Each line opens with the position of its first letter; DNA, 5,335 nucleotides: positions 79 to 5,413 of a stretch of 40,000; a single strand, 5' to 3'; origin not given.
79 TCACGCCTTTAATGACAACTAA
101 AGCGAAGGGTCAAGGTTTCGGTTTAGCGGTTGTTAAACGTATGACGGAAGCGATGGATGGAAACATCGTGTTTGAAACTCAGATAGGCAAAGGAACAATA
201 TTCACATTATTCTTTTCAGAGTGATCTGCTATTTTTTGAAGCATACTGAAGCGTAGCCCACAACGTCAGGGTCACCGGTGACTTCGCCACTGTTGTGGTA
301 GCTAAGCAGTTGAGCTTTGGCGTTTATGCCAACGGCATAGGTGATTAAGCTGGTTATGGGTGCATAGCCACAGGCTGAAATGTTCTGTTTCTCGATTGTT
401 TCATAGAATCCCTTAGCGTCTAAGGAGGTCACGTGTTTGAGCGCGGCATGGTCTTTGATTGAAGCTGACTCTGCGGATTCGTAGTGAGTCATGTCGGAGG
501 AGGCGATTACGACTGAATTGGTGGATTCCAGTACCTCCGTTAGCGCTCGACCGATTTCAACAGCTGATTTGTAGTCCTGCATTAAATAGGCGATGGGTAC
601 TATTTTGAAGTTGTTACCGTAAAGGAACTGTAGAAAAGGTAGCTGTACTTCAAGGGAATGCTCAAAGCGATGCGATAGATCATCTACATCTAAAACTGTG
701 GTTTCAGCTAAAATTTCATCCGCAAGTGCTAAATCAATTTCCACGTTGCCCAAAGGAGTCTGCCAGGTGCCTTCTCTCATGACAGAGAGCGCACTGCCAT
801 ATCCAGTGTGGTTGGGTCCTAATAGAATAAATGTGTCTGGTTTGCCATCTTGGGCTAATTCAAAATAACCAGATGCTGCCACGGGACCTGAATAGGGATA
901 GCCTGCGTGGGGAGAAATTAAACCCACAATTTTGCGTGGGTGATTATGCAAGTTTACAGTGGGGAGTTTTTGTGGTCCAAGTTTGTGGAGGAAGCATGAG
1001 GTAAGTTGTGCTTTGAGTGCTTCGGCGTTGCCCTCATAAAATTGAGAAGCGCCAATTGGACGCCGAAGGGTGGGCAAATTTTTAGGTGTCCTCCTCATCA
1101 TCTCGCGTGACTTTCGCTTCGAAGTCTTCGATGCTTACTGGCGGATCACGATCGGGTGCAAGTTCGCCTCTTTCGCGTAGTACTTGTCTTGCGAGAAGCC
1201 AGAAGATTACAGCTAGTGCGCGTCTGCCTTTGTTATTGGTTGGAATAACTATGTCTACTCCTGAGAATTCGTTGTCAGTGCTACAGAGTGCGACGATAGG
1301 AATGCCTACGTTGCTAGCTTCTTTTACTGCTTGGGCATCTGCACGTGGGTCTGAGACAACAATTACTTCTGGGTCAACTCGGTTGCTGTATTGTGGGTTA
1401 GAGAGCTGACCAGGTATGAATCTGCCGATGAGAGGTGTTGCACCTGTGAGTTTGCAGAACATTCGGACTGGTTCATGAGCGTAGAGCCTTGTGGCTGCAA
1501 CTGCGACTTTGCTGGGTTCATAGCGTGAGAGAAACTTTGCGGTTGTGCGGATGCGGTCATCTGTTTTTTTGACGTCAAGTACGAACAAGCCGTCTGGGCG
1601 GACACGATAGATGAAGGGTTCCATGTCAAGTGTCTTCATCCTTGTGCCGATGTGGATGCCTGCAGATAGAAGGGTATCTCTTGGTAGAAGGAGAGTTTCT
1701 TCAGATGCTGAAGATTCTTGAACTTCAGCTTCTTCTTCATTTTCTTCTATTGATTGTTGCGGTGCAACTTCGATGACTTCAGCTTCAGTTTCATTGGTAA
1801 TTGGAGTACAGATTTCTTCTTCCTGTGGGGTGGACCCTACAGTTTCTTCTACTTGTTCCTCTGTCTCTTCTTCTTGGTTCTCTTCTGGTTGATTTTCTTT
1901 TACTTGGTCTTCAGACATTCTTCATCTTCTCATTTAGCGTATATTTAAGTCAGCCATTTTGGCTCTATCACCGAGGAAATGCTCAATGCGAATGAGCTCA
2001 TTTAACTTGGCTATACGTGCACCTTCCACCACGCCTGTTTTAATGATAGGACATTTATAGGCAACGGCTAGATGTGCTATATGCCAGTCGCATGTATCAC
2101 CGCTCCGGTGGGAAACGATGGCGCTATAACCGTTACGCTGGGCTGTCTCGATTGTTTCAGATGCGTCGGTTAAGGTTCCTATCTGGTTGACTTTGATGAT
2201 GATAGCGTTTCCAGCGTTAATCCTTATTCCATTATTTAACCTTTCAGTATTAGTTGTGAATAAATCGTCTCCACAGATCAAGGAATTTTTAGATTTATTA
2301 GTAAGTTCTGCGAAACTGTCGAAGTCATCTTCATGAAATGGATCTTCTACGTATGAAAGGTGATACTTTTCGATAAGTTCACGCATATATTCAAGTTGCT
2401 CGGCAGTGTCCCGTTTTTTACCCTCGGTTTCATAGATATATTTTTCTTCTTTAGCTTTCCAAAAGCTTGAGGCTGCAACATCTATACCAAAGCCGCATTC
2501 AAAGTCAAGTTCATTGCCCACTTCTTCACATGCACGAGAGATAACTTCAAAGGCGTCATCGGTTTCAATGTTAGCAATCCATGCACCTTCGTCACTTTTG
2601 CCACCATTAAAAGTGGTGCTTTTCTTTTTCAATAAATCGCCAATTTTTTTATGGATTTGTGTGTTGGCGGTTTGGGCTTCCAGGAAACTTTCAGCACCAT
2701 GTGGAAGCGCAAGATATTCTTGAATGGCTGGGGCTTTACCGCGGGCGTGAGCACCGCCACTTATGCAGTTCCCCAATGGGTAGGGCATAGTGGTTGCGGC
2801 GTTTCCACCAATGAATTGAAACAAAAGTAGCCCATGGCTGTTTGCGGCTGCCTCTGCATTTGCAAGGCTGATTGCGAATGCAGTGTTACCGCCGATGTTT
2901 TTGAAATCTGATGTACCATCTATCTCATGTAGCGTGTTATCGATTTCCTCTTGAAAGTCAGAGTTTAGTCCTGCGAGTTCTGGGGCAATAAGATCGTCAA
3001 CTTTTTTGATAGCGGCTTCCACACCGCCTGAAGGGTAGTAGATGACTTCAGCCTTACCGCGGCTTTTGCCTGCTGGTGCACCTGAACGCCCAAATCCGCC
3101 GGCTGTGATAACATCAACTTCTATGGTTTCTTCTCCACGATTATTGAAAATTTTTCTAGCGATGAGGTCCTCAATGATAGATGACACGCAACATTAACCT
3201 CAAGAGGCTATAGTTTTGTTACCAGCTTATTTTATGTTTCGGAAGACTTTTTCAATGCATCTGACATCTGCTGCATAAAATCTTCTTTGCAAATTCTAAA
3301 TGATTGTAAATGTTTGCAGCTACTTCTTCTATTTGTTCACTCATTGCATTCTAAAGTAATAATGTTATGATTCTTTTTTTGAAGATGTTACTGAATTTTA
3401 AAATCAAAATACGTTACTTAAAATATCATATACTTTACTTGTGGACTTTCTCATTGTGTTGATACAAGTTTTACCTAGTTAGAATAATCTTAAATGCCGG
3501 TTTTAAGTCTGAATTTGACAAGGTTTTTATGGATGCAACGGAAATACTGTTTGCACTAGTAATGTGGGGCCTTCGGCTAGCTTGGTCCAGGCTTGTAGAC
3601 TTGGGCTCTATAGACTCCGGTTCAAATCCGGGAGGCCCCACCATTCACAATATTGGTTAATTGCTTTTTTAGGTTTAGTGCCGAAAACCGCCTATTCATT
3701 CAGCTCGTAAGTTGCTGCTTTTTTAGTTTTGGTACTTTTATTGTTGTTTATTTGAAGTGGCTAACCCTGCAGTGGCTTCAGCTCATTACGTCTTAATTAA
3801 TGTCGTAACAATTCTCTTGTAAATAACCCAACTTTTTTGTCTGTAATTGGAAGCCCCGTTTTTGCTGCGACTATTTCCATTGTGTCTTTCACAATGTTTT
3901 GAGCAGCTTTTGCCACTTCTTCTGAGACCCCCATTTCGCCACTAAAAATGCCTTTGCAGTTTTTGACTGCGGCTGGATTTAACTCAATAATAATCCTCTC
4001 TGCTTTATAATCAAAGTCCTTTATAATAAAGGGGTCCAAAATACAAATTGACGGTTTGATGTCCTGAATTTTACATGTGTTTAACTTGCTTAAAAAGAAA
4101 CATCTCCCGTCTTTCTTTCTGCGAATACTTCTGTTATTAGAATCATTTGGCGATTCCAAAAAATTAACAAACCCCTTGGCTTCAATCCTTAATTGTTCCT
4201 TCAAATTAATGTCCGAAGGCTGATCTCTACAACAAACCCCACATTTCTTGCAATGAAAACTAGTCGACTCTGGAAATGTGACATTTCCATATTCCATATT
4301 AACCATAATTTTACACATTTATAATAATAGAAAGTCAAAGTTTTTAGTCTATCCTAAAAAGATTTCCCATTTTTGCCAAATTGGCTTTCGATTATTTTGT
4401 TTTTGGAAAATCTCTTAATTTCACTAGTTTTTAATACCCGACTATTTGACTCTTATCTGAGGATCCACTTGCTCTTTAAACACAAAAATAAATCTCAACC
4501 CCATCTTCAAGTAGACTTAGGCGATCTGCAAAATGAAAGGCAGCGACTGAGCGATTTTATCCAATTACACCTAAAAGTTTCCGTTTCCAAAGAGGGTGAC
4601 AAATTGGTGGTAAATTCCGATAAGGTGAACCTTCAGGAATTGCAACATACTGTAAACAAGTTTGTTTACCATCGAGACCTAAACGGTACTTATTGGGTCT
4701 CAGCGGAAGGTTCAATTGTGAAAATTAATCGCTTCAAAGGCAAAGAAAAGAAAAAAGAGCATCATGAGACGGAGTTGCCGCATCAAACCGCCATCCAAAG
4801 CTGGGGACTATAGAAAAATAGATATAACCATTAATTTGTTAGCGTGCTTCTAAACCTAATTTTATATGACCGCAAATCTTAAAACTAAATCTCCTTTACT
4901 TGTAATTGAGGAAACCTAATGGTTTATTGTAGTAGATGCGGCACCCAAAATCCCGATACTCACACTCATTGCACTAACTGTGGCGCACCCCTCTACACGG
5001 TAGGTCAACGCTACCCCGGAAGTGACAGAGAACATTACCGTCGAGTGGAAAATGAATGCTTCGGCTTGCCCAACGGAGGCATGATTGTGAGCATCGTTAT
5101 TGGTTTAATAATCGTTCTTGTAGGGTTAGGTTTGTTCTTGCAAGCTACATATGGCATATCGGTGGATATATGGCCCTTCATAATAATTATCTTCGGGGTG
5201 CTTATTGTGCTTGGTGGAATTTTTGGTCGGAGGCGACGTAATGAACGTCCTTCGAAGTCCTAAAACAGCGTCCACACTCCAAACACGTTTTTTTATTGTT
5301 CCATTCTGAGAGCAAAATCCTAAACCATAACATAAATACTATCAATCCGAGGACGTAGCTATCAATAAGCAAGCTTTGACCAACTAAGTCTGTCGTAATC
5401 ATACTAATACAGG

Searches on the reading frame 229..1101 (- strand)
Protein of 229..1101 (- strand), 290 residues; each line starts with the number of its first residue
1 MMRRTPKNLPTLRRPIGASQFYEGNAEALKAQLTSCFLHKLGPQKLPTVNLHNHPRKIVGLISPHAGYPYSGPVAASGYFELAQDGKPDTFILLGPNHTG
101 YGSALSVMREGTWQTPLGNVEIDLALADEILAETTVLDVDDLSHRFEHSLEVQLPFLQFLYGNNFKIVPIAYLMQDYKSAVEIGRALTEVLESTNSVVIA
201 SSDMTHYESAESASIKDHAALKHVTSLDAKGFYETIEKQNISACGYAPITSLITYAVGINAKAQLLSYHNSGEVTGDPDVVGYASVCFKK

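Call 7: search_protein_families(library=pfam, proteins=[window:229-1101:-], max_evalue=0.001)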
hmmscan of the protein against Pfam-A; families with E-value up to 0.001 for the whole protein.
window:229-1101:- (290 aa): 2 families
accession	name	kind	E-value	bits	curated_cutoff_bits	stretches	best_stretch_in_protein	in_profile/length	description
PF01875.22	Memo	-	8.1e-79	265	27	1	18-286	5-268/269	Memo-like protein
PF02900.23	LigB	-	6.6e-05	22.6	26.3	1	88-214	43-189/269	Catalytic LigB subunit of aromatic ring-opening dioxygenase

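Call 56: find_encoding_contigs(protein=window:229-1101:-, flank=10000, max_places=1)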
Protein window:229-1101:- (290 aa): no gene with exactly this product is on record in the collection.

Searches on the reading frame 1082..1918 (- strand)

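Call 7: search_protein_families(library=pfam, proteins=[window:1082-1918:-], max_evalue=0.001)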
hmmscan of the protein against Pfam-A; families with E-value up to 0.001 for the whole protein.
window:1082-1918:- (278 aa): 1 family
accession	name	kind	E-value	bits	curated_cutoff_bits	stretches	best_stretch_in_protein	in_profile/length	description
PF00318.25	Ribosomal_S2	-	5e-23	81.9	26.1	2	182-246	149-213/216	Ribosomal protein S2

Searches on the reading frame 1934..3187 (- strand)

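Call 7: search_protein_families(library=pfam, proteins=[window:1934-3187:-], max_evalue=0.001)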
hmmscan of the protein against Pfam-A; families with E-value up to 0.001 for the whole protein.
window:1934-3187:- (417 aa): 3 families
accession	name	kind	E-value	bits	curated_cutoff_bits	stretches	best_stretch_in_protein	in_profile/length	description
PF00113.28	Enolase_C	-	4.6e-72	243.2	21.5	1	132-413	2-289/296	Enolase, C-terminal TIM barrel domain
PF03952.21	Enolase_N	-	5.8e-32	111.1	35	1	5-126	1-131/131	Enolase, N-terminal domain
PF13378.12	MR_MLE_C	-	5.3e-08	33.3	29.4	1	260-377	56-171/219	Enolase C-terminal domain-like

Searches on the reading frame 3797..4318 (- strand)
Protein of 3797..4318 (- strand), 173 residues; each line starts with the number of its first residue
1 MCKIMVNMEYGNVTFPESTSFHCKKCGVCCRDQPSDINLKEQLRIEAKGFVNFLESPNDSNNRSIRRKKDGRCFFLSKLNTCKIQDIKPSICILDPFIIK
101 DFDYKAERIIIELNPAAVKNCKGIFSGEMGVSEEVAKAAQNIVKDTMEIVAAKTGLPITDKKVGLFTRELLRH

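Call 7: search_protein_families(library=pfam, proteins=[window:3797-4318:-], max_evalue=0.001)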
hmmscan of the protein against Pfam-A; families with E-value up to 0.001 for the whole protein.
window:3797-4318:- (173 aa): 1 family
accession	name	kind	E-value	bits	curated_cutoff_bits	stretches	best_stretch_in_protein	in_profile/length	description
PF03692.20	CxxCxxCC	-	4.9e-10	40.4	23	1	22-103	1-78/85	Putative zinc- or iron-chelating domain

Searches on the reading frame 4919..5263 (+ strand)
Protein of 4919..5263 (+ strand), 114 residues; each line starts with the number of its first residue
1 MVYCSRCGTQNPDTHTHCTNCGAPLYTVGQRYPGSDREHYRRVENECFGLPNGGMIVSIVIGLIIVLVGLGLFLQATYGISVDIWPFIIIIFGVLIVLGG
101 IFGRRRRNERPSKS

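Call 55: search_protein_families(library=pfam, proteins=[window:4919-5263:+], max_evalue=0.001)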
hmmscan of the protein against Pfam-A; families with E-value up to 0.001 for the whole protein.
window:4919-5263:+ (114 aa): 6 families
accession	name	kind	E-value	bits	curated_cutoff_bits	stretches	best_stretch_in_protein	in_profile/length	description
PF13240.11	Zn_Ribbon_1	-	2.6e-07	30.7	25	1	3-25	1-23/23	zinc-ribbon domain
PF13248.11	Zn_ribbon_3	-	3.4e-05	23.6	27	1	1-25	2-26/26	zinc-ribbon domain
PF00641.23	Zn_ribbon_RanBP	-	0.0001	22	27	1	4-24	7-27/30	Zn-finger in Ran binding protein and others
PF12773.13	DZR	-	0.00039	21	27.3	1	4-26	1-23/45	Double zinc ribbon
PF22570.1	LiaF-TM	-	0.0004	21.6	27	1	60-98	1-43/98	LiaF transmembrane domain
PF24463.1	DUF7577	-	0.0005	20.1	28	1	2-25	3-26/27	Domain of unknown function (DUF7577)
